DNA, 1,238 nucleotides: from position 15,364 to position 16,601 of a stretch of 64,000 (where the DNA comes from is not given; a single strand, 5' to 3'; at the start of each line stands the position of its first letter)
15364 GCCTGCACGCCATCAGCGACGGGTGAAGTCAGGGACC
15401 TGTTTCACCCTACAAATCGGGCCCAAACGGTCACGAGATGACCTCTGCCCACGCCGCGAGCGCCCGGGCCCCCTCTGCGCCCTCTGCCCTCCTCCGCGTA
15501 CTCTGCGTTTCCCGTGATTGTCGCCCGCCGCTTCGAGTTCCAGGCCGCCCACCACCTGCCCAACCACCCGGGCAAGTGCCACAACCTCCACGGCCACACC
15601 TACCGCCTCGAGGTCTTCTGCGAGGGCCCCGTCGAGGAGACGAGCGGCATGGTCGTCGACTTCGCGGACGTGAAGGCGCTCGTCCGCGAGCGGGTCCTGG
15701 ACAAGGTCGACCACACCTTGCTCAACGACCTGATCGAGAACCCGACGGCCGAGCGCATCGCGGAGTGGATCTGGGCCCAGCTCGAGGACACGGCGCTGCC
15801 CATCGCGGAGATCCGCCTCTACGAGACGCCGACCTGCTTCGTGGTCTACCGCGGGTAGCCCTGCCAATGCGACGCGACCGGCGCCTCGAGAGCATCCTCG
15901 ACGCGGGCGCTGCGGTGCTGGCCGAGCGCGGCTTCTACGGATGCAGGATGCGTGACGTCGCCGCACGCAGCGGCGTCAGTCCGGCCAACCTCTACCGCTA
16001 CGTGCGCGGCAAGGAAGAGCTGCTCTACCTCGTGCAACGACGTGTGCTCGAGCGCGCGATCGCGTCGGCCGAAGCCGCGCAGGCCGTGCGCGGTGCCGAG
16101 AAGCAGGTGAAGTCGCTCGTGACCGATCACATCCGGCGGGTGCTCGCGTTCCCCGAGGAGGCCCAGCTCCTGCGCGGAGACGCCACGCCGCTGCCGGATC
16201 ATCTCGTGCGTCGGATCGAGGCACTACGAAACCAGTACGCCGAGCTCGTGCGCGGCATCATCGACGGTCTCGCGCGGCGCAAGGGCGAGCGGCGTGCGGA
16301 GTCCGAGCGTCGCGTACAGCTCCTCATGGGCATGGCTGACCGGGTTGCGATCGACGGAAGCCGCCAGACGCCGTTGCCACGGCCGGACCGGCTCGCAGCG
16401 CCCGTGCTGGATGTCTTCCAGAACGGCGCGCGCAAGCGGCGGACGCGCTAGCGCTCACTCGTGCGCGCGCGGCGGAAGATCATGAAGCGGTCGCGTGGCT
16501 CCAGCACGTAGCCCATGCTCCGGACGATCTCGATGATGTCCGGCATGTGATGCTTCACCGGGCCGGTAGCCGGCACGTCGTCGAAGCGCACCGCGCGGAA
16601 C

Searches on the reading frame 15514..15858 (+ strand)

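Call 5: search_protein_families(library=pfam, proteins=[window:15514-15858:+], max_evalue=0.01)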
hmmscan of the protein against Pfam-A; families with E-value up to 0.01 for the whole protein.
window:15514-15858:+ (114 aa): 1 family
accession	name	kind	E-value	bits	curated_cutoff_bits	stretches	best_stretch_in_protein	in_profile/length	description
PF01242.24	PTPS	-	1.3e-37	128.9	22.4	1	3-113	2-119/121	6-pyruvoyl tetrahydropterin synthase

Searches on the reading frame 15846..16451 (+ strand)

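Call 5: search_protein_families(library=pfam, proteins=[window:15846-16451:+], max_evalue=0.01)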
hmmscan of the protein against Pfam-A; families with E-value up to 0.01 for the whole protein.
window:15846-16451:+ (201 aa): 2 families
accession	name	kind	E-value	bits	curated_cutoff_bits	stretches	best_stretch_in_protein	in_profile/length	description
PF00440.29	TetR_N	-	2.6e-12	46.8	24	1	17-60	1-44/47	Bacterial regulatory proteins, tetR family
PF17932.6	TetR_C_24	-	0.0015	19.2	26.4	1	85-167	5-87/114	Tetracyclin repressor-like, C-terminal domain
